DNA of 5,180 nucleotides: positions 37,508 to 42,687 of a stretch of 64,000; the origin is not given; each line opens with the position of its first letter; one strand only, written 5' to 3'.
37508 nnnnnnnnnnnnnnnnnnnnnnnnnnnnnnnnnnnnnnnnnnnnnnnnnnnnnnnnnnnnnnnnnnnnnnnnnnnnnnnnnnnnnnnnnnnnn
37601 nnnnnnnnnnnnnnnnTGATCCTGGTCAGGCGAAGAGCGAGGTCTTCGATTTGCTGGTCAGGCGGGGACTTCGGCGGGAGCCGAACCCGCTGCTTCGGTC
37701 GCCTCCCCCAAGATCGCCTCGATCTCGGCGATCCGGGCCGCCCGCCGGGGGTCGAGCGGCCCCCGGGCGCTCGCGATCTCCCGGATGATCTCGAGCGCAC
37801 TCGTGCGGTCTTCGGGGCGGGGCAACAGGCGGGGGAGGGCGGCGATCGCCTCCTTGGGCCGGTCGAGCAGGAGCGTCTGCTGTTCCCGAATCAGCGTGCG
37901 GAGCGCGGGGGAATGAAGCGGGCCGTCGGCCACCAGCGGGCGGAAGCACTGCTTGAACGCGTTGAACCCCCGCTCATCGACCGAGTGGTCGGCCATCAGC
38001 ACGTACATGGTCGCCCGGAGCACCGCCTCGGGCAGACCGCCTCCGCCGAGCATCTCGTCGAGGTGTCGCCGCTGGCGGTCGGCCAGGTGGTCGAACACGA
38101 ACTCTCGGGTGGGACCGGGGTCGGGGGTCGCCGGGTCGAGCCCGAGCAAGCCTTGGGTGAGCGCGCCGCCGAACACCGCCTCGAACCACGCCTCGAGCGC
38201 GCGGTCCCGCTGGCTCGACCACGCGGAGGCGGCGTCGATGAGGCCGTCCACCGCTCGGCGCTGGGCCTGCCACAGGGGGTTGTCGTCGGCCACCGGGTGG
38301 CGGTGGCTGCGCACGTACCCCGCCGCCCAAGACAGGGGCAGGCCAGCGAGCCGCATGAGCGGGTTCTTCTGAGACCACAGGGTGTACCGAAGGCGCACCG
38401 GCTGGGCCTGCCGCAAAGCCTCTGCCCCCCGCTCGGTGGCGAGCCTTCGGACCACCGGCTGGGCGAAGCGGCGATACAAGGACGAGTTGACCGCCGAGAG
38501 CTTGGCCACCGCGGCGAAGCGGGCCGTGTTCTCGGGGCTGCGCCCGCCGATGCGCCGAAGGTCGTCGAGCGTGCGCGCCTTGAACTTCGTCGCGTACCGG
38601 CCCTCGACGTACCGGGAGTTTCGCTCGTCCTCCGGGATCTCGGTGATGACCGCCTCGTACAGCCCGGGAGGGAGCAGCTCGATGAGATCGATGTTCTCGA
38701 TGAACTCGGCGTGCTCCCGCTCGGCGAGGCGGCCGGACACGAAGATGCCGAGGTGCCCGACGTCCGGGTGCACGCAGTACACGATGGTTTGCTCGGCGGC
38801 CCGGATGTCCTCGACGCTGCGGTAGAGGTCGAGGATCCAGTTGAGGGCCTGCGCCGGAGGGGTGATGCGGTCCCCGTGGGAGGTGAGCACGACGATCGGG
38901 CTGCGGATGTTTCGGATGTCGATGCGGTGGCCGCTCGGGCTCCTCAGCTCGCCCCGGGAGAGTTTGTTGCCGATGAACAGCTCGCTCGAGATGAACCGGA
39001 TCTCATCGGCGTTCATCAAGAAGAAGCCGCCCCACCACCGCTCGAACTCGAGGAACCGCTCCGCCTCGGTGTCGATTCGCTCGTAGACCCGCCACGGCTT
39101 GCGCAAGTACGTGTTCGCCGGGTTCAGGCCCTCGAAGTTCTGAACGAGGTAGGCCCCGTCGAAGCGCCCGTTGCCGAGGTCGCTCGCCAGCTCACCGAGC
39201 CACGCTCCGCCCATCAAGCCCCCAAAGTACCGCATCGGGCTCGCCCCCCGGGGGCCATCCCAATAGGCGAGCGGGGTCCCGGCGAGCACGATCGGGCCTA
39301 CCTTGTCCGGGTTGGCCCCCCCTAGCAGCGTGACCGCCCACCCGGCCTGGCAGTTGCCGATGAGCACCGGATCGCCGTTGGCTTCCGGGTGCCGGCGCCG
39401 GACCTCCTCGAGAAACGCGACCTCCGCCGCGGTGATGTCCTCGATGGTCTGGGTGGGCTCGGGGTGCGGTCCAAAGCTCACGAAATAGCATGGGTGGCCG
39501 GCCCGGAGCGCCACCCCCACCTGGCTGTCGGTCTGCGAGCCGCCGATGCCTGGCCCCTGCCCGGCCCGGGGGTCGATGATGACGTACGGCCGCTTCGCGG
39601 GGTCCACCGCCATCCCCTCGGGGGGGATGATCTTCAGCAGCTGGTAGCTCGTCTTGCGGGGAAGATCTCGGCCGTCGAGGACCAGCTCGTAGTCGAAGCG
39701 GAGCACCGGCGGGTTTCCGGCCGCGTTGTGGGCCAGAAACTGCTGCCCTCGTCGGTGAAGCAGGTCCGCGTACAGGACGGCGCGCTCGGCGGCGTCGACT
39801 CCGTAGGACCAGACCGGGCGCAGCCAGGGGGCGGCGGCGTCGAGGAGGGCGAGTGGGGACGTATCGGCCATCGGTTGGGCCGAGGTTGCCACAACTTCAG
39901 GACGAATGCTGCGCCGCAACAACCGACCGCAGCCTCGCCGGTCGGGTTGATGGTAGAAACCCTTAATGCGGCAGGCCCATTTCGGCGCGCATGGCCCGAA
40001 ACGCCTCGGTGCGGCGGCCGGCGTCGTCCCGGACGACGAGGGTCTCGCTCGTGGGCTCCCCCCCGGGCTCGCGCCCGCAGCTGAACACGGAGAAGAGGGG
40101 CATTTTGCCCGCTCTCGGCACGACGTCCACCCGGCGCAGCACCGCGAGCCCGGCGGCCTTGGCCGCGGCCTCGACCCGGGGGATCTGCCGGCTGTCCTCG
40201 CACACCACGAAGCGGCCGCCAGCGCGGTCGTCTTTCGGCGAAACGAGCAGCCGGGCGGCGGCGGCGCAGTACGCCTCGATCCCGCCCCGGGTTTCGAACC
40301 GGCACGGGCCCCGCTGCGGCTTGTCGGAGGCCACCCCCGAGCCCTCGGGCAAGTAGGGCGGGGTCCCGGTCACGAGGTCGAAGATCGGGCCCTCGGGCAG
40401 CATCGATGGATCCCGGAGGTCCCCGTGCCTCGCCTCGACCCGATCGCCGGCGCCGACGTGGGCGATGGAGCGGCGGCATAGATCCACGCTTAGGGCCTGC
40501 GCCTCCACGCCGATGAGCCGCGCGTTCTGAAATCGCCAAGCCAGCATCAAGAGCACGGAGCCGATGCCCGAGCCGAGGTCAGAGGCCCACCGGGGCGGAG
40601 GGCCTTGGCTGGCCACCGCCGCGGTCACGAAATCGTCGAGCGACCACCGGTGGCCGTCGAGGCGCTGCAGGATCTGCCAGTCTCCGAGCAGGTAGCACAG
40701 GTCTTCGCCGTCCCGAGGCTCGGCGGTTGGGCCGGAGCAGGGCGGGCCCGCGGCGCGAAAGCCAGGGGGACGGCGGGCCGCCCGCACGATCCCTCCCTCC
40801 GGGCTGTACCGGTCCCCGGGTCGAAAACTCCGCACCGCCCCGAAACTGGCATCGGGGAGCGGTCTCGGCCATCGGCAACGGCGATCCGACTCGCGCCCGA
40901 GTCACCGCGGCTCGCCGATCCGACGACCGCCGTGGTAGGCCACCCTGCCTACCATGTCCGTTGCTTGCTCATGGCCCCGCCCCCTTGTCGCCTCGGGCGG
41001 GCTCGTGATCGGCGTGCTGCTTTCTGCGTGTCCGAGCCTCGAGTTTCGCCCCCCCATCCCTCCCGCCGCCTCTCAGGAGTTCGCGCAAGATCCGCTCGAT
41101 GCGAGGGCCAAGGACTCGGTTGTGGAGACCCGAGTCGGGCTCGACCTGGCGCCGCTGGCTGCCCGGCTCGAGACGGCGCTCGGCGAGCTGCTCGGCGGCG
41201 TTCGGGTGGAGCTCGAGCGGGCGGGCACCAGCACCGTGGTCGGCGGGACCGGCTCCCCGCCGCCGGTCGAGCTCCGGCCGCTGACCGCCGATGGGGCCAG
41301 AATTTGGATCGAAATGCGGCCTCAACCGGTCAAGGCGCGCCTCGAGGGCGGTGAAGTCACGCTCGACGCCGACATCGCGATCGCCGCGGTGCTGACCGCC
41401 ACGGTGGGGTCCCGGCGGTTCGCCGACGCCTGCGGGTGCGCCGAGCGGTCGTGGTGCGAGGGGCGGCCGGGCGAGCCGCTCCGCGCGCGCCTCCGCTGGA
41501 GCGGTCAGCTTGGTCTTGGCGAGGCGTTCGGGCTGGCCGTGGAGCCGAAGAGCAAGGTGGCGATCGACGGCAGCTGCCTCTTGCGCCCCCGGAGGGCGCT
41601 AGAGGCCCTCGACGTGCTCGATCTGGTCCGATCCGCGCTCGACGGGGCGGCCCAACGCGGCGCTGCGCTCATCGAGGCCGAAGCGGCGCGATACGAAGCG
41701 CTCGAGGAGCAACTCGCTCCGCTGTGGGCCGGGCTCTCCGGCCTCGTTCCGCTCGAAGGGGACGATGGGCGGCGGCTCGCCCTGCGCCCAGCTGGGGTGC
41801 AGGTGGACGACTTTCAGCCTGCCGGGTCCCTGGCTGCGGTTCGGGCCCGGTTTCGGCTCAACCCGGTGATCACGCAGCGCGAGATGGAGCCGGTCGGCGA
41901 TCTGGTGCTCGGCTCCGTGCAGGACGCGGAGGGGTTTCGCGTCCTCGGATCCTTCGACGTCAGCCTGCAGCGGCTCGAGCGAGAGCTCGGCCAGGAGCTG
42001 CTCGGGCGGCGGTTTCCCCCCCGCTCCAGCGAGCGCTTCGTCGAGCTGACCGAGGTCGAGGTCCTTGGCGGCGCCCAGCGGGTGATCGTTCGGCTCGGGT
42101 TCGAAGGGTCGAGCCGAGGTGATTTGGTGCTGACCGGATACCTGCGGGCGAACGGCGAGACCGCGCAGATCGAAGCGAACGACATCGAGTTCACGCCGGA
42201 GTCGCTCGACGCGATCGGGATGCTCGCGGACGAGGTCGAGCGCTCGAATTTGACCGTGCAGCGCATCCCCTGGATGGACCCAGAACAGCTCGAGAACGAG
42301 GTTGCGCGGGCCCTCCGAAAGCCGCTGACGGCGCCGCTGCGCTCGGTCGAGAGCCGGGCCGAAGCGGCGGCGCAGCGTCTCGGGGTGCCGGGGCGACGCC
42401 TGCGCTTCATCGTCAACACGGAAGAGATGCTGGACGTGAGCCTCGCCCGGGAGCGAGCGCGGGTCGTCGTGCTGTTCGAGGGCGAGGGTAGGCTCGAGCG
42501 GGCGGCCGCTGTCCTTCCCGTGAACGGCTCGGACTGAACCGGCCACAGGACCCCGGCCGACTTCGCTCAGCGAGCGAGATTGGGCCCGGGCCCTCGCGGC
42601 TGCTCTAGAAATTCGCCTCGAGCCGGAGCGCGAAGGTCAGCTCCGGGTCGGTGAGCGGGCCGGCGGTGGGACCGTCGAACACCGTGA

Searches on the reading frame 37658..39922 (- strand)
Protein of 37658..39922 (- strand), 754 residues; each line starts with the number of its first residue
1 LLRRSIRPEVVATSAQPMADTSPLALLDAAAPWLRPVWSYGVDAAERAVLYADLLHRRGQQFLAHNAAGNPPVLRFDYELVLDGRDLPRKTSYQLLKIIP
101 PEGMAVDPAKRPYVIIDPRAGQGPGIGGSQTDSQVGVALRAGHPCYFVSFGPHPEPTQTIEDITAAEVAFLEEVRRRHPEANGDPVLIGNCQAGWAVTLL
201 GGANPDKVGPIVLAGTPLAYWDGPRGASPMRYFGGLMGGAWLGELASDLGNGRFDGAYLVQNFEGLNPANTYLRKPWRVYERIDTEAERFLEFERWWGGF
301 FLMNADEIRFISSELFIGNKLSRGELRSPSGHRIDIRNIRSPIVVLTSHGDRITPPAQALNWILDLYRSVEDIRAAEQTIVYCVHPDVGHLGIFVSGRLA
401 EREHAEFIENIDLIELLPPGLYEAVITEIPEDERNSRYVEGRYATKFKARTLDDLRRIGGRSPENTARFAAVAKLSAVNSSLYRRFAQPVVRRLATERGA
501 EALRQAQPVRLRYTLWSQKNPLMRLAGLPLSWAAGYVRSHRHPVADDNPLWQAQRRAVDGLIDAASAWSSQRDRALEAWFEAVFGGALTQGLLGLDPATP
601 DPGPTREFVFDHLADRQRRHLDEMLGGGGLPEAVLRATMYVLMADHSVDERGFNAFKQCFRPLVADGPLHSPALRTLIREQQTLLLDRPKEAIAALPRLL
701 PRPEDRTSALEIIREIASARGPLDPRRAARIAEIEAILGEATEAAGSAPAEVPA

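Call 7: search_protein_families(library=ncbifam, proteins=[window:37658-39922:-], max_evalue=0.001)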
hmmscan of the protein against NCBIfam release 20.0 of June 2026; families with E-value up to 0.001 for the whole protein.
window:37658-39922:- (754 aa): 1 family
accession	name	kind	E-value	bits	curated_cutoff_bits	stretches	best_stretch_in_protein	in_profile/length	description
TIGR01836.1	PHA_synth_III_C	subfamily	0.00034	19.7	365.3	1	253-403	198-338/350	class III poly(R)-hydroxyalkanoic acid synthase subunit PhaC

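Call 8: search_protein_families(library=pfam, proteins=[window:37658-39922:-], max_evalue=0.001)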
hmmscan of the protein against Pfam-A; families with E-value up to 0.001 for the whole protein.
window:37658-39922:- (754 aa): 1 family
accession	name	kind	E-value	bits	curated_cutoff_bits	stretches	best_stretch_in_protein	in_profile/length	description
PF11339.14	DUF3141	-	1.7e-239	796.7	29.7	1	43-600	1-554/582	Protein of unknown function (DUF3141)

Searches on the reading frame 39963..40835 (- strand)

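Call 7: search_protein_families(library=ncbifam, proteins=[window:39963-40835:-], max_evalue=0.001)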
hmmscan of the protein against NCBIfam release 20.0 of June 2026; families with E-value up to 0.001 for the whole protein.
window:39963-40835:- (290 aa): 4 families
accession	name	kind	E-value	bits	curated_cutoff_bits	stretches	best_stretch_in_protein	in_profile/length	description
TIGR03534.1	RF_mod_PrmC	equivalog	3.3e-09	36.6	199.1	1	84-169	92-174/253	peptide chain release factor N(5)-glutamine methyltransferase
NF047853.1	tRm6a37MtseTrmN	equivalog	8.9e-09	35.4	350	1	85-284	48-238/244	tRNA(1)(Val) (adenine(37)-N(6))-methyltransferase TrmN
TIGR00536.1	hemK_fam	subfamily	5.2e-06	25.7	115.5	1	76-164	111-195/286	HemK family protein methyltransferase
NF050150.1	RiPP_MTase_ApyS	equivalog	8.9e-05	21.8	400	1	86-144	147-205/323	RiPP biosynthesis methyltransferase ApyS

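Call 8: search_protein_families(library=pfam, proteins=[window:39963-40835:-], max_evalue=0.001)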
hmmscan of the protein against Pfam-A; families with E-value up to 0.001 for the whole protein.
window:39963-40835:- (290 aa): 1 family
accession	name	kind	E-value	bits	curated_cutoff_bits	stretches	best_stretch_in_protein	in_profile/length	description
PF13649.12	Methyltransf_25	-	9.6e-06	26.6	27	1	86-156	3-69/97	Methyltransferase domain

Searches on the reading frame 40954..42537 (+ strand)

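Call 7: search_protein_families(library=ncbifam, proteins=[window:40954-42537:+], max_evalue=0.001)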
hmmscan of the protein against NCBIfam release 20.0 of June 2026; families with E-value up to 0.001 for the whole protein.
window:40954-42537:+ (527 aa): 0 families

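Call 8: search_protein_families(library=pfam, proteins=[window:40954-42537:+], max_evalue=0.001)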
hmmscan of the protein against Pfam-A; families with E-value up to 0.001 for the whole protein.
window:40954-42537:+ (527 aa): 1 family
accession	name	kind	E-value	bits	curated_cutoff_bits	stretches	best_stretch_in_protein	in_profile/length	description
PF14356.11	DUF4403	-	2.5e-19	69.7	28.3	1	220-511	136-420/425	Domain of unknown function (DUF4403)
